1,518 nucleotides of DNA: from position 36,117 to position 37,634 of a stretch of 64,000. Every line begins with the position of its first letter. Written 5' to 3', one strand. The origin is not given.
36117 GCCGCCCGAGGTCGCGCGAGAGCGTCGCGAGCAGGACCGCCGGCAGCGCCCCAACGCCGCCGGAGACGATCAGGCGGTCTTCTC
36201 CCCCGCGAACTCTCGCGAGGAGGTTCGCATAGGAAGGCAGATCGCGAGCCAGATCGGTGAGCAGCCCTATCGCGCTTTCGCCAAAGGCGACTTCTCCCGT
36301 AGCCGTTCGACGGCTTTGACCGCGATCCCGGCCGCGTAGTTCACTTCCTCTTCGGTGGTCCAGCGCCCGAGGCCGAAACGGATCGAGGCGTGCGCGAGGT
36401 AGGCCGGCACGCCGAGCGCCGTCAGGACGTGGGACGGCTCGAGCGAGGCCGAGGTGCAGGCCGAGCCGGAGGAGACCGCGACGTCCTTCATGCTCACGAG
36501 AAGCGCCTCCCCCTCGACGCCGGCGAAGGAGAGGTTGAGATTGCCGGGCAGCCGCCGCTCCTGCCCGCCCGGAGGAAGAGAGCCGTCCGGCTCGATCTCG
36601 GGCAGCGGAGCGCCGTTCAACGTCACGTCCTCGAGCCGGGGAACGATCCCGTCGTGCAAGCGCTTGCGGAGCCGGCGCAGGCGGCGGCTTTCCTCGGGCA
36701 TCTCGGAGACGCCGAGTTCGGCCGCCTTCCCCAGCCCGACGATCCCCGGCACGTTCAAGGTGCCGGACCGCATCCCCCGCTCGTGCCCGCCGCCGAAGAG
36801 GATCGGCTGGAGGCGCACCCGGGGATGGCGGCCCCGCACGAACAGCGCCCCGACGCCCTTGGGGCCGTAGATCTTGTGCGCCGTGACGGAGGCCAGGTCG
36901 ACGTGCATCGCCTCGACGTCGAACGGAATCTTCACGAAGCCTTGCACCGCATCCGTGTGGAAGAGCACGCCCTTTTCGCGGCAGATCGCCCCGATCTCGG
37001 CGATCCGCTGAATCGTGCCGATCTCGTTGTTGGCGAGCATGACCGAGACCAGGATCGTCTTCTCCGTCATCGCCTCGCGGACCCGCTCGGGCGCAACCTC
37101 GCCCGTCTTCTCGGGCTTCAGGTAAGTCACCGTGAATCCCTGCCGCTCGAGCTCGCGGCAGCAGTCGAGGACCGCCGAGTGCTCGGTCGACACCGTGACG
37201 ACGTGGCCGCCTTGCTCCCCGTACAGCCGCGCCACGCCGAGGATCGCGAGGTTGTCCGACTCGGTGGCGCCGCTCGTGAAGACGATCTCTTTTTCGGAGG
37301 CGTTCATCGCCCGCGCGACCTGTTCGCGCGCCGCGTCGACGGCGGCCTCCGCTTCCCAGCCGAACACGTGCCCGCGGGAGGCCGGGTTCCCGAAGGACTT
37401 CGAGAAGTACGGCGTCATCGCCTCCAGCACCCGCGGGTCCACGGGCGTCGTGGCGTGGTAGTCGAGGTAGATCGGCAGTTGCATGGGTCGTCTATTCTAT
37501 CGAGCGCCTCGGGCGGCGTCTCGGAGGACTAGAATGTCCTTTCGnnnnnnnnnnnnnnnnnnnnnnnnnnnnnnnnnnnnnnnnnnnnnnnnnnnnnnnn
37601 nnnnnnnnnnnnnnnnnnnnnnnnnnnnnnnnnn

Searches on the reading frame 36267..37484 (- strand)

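Call 12: search_protein_families(library=pfam, proteins=[window:36267-37484:-], max_evalue=0.0001)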
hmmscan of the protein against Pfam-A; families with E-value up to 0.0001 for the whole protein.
window:36267-37484:- (405 aa): 3 families
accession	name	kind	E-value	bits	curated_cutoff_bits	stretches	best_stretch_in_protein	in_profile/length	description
PF00266.25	Aminotran_5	-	6.3e-79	266.1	21.5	1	5-382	1-369/371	Aminotransferase class-V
PF01212.27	Beta_elim_lyase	-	1.4e-06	28.3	27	1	51-179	36-169/288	Beta-eliminating lyase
PF01041.23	DegT_DnrJ_EryC1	-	3.9e-05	23.5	19.8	1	72-183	47-150/360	DegT/DnrJ/EryC1/StrS aminotransferase family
